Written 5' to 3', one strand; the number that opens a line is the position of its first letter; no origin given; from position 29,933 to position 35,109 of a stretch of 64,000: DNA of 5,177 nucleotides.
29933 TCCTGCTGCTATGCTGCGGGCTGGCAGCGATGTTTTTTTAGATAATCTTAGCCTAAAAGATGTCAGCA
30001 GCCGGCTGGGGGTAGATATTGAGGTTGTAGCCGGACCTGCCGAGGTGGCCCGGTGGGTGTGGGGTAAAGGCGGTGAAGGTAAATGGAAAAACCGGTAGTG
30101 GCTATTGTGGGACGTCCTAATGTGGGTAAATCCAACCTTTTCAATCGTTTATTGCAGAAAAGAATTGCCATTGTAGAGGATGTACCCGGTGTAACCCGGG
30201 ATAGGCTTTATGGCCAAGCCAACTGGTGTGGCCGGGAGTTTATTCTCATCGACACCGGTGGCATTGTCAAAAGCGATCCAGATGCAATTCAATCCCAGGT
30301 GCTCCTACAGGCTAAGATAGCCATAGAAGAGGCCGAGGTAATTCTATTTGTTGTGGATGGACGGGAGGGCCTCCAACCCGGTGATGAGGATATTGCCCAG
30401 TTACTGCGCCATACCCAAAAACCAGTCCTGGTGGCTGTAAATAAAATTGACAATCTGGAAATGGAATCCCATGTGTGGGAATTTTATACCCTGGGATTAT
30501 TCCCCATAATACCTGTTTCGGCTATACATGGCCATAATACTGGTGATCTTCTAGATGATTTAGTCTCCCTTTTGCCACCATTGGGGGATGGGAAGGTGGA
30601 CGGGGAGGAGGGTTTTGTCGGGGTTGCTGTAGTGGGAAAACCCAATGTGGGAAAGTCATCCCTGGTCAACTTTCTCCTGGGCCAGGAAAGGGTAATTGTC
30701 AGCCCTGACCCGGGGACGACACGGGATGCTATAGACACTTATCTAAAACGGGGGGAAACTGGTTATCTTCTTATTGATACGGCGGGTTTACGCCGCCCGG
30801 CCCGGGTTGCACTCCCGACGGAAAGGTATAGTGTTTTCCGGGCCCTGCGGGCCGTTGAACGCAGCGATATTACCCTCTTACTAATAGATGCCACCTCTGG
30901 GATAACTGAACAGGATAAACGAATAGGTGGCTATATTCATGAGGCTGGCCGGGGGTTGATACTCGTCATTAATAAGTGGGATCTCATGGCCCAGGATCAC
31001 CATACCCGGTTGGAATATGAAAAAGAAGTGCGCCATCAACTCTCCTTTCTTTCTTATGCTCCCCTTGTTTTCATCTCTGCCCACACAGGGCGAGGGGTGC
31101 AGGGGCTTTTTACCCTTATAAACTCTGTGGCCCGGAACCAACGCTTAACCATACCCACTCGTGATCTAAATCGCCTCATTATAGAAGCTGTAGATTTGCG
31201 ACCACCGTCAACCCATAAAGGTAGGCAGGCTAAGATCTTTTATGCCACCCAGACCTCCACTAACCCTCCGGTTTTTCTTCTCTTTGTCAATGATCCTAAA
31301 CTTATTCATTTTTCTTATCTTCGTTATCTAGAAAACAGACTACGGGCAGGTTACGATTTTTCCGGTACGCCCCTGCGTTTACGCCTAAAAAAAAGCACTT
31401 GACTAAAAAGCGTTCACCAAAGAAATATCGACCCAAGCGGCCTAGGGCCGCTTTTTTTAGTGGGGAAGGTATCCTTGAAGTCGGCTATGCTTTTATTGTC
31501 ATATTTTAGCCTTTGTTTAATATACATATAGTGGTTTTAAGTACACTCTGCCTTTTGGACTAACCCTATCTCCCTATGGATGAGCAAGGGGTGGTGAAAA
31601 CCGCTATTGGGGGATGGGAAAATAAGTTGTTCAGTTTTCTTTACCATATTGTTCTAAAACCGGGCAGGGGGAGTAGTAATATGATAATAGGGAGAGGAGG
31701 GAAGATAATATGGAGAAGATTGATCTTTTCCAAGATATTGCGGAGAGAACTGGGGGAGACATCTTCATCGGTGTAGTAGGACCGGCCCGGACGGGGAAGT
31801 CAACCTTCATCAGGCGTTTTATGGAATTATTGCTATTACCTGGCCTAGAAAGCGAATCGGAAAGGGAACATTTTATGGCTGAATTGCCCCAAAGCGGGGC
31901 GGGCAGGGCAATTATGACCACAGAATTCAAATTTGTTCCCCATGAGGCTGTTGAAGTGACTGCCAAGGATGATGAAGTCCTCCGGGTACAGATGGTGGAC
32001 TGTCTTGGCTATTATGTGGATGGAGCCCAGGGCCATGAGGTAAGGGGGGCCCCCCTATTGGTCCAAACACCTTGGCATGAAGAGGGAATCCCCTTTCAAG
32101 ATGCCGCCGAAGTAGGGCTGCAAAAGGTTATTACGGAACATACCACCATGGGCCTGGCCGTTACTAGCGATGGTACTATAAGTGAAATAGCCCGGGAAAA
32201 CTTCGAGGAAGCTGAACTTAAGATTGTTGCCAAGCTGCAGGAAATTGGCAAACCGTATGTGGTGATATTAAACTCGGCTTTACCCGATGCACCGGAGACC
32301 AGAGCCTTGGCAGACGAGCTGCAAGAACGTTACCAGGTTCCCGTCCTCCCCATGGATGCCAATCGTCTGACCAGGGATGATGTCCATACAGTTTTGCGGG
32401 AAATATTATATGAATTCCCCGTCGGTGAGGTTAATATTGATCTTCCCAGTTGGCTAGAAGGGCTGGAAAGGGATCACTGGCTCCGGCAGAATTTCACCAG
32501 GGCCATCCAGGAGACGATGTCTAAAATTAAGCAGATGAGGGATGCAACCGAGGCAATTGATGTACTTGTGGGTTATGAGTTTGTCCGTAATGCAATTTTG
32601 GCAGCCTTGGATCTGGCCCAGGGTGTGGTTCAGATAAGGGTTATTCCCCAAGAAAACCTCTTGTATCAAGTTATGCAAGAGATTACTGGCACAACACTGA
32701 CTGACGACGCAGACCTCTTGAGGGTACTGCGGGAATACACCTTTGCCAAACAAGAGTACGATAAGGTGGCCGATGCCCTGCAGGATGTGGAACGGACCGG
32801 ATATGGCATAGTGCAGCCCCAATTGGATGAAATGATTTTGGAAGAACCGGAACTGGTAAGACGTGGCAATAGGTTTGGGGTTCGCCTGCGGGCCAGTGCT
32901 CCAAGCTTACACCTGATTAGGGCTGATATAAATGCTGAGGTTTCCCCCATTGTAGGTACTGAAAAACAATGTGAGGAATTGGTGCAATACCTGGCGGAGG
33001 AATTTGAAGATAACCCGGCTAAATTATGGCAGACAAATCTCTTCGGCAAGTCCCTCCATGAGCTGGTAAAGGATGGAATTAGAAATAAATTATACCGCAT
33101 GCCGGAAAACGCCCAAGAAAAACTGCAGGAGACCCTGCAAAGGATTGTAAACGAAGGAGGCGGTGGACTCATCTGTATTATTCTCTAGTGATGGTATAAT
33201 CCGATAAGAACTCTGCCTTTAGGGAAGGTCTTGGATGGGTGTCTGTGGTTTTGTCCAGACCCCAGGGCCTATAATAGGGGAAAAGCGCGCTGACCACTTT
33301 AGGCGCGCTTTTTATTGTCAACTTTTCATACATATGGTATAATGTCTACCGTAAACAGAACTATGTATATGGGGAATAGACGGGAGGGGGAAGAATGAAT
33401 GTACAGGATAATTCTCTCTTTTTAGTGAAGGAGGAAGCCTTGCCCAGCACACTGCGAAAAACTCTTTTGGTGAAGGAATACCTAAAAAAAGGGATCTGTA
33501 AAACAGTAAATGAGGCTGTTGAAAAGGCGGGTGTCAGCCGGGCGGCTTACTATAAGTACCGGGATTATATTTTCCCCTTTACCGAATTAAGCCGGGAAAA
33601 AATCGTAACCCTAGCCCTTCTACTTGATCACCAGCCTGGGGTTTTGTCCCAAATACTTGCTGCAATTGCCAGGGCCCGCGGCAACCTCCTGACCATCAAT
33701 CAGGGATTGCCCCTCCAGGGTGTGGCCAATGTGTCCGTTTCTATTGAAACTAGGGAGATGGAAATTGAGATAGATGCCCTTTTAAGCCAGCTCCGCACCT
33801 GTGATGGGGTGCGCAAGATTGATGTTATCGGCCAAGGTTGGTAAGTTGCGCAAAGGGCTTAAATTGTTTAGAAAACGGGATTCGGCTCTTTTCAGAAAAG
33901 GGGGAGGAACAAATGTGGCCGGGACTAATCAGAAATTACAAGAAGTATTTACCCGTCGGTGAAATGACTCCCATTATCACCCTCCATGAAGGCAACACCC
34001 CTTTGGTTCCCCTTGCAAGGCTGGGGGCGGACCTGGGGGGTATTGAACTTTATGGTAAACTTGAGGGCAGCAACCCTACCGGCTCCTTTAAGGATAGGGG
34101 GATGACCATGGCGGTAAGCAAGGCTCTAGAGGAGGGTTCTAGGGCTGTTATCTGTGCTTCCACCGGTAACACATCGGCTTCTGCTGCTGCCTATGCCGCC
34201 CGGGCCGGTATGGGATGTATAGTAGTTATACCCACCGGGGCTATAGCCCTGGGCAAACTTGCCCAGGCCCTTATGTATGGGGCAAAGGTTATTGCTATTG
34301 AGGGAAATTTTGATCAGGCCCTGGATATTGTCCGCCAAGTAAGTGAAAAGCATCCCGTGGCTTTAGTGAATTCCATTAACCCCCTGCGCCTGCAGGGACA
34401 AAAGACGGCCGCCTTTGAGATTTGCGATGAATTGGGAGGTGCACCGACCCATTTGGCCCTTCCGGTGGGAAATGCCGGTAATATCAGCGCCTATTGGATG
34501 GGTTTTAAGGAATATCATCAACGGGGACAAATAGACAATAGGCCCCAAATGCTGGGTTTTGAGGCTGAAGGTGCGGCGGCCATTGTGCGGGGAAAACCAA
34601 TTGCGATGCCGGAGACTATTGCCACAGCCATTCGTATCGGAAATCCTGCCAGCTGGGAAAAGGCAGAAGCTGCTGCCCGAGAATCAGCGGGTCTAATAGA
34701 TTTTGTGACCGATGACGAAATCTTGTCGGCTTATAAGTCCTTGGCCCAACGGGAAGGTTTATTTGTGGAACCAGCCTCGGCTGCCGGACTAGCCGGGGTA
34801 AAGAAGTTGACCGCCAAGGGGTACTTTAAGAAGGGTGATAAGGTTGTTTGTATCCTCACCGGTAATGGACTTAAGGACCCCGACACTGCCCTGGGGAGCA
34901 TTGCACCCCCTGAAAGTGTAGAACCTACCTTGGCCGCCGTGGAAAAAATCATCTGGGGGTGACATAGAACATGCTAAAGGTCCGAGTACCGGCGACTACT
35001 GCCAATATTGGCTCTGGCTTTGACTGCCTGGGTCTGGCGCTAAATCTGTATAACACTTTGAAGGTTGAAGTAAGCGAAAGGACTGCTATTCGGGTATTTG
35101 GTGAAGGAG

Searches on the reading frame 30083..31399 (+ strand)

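Call 40: search_protein_families(library=pfam, proteins=[window:30083-31399:+], max_evalue=0.00001)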
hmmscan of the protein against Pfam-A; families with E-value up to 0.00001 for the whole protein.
window:30083-31399:+ (439 aa): 8 families
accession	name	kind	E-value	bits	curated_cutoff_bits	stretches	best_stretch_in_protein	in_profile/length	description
PF01926.29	MMR_HSR1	-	1.4e-59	199.5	21.9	2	6-121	2-113/113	50S ribosome-binding GTPase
PF14714.11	KH_dom-like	-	3e-30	104.8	27.3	1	357-436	2-81/81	KH-domain-like of EngA bacterial GTPase enzymes, C-terminal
PF02421.24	FeoB_N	-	7.7e-25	87.7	27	2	6-158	3-154/156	Ferrous iron transport protein B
PF00009.33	GTP_EFTU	-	3.7e-23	82.5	26.5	2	38-166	56-188/188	Elongation factor Tu GTP binding domain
PF00350.29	Dynamin_N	-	7.1e-12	46.1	27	0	181-214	1-34/168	Dynamin family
PF03193.22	RsgA_GTPase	-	1.5e-08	35.1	30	0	182-206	110-134/174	RsgA GTPase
PF02492.25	cobW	-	1.6e-08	34.8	20.7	0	217-316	74-172/180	CobW/HypB/UreG, nucleotide-binding domain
PF04548.22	AIG1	-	2.7e-08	33.8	27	0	7-108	4-107/212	AIG1 family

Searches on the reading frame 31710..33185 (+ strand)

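Call 40: search_protein_families(library=pfam, proteins=[window:31710-33185:+], max_evalue=0.00001)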
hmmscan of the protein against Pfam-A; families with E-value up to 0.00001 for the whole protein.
window:31710-33185:+ (492 aa): 3 families
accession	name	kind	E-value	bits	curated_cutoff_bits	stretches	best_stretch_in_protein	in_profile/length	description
PF09547.16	SpoIVA_ATPase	-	4.3e-98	327.9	26.6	1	1-237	1-237/237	Stage IV sporulation protein A, ATPase domain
PF20438.3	SpoIVA_middle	-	4.3e-66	222.9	25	1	238-416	1-179/179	Stage IV sporulation protein A, middle domain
PF20439.3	SpoIVA_C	-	5.1e-38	129.5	25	1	417-492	1-76/76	Sporulation stage IV protein A, C-terminal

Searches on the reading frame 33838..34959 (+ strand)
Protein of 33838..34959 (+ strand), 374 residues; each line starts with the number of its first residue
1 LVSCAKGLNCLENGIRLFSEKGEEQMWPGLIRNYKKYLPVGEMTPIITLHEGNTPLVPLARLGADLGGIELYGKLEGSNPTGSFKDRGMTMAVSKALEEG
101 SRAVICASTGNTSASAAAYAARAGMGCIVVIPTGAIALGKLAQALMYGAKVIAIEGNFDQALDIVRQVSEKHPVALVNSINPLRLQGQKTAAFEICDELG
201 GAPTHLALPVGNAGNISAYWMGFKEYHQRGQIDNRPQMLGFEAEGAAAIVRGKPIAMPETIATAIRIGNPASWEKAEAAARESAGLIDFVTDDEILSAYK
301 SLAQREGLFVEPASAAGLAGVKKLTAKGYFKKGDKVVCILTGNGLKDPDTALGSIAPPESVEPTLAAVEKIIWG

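Call 40: search_protein_families(library=pfam, proteins=[window:33838-34959:+], max_evalue=0.00001)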
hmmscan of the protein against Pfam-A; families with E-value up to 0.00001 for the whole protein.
window:33838-34959:+ (374 aa): 1 family
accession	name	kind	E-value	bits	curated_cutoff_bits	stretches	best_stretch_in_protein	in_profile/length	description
PF00291.31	PALP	-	1.3e-76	258.2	35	1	47-342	1-295/295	Pyridoxal-phosphate dependent enzyme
